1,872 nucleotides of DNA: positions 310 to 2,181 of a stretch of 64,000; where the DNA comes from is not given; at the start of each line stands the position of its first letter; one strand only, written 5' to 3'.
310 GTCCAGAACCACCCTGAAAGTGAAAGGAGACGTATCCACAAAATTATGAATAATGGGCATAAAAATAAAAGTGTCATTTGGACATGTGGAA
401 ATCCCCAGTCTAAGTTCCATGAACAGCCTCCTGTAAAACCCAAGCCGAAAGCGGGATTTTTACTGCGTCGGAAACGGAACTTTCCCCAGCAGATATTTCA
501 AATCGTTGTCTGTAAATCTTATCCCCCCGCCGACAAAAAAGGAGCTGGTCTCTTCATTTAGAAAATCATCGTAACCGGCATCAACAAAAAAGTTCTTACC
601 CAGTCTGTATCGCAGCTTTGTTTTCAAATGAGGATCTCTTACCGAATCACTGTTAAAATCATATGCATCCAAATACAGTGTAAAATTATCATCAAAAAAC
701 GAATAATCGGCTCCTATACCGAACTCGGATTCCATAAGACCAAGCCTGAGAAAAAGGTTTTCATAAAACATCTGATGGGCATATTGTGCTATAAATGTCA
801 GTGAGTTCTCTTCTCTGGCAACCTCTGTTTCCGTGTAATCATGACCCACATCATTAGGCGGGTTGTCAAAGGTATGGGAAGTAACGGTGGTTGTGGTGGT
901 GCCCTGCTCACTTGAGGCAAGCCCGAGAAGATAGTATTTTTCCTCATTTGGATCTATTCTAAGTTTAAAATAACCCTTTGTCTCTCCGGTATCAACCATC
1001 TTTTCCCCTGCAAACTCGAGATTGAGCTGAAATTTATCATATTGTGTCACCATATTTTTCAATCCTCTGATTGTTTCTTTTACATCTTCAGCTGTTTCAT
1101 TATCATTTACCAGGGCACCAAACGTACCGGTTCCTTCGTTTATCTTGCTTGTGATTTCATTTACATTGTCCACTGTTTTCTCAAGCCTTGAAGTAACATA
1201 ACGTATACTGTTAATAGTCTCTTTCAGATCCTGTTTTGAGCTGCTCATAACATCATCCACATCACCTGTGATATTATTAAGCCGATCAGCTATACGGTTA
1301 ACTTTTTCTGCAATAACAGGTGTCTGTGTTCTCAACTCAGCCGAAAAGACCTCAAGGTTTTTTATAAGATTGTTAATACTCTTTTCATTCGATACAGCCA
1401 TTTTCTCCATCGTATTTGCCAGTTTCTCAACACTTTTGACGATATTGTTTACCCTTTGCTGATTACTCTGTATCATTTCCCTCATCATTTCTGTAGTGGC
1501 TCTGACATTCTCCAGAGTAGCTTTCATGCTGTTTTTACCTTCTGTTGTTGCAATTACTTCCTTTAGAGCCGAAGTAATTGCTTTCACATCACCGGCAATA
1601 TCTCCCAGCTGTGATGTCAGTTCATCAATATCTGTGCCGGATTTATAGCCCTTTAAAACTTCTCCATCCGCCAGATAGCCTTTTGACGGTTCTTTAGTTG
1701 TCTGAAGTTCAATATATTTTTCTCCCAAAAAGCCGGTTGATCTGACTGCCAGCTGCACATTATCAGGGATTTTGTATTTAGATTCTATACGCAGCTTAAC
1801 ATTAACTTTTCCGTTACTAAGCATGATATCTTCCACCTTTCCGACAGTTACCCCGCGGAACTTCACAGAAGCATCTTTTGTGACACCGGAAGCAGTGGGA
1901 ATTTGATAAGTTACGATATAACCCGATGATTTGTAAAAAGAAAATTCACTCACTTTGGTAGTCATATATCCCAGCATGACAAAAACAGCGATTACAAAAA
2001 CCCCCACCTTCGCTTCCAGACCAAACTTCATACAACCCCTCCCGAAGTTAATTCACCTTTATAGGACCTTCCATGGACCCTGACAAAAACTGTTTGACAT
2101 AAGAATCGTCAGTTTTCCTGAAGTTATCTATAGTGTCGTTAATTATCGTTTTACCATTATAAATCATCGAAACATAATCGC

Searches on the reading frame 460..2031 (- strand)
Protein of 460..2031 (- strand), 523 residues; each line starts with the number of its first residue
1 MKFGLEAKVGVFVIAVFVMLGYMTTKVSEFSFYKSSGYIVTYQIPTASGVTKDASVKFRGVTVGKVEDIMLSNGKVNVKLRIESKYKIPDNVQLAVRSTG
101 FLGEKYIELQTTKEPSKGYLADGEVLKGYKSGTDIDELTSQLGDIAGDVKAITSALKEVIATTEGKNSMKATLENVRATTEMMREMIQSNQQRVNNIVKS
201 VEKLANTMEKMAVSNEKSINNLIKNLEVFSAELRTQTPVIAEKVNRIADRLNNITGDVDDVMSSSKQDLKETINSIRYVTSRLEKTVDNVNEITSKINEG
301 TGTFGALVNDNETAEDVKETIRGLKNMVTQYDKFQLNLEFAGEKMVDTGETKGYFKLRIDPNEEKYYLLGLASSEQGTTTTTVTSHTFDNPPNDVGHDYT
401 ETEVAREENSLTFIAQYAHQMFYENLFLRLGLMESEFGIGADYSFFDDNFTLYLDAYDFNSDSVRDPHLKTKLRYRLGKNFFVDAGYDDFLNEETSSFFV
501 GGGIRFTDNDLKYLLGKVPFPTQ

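Call 26: search_protein_families(library=ncbifam, proteins=[window:460-2031:-], max_evalue=0.001)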
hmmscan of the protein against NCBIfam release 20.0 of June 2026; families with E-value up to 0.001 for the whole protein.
window:460-2031:- (523 aa): 18 families
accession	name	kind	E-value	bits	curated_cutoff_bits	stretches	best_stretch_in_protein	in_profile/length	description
TIGR00996.1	Mtu_fam_mce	paralog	3.2e-38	131.6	140.5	2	9-293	5-281/291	MCE family protein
TIGR04430.1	OM_asym_MlaD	equivalog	3.3e-24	85.3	135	1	5-141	5-142/146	outer membrane lipid asymmetry maintenance protein MlaD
NF008070.2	PRK10807.1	equivalog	5.9e-08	31.9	525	0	30-83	28-84/542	intermembrane transport protein PqiB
NF003034.1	PRK03918.1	equivalog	4.9e-07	28.1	700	1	133-327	207-399/878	DNA double-strand break repair ATPase Rad50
NF047515.1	SpiroCoCo_C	equivalog_domain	5.8e-06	25.7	125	1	134-322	53-238/313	SpiroCoCo family coiled-coil protein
NF047463.1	CllEntPrLepto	equivalog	6.2e-06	25.9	400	1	280-321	175-216/250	mammalian cell entry protein Mce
TIGR02168.1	SMC_prok_B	equivalog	7.2e-06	24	567.35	1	139-318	699-884/1181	chromosome segregation protein SMC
NF041034.1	Rad50_Sulf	equivalog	1.8e-05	22.8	1000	1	135-335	449-648/872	DNA double-strand break repair ATPase Rad50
NF045487.1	ASRP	equivalog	3e-05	22.8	300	1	134-299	119-276/593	archaea-specific SMC-related protein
NF038350.1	taxis_HmpF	equivalog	3.1e-05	22.5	200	1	134-334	118-317/553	pilus motility taxis protein HmpF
TIGR02169.1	SMC_prok_A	equivalog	3.1e-05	21.9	729.4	1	153-320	227-397/1165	chromosome segregation protein SMC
NF004208.0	PRK05658.1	equivalog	4.1e-05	22.8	555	1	140-301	234-387/631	RNA polymerase sigma factor RpoD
TIGR04527.1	mycoplas_twoTM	subfamily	8.4e-05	22.4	125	0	242-338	44-140/248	MG_279/MG_280 family protein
TIGR03545.1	TIGR03545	subfamily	0.00013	20.7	173.35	1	147-277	149-272/556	TIGR03545 family protein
NF058533.1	antiphage_ProA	equivalog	0.00021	18.8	1500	1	145-337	993-1175/1903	anti-phage protein ProA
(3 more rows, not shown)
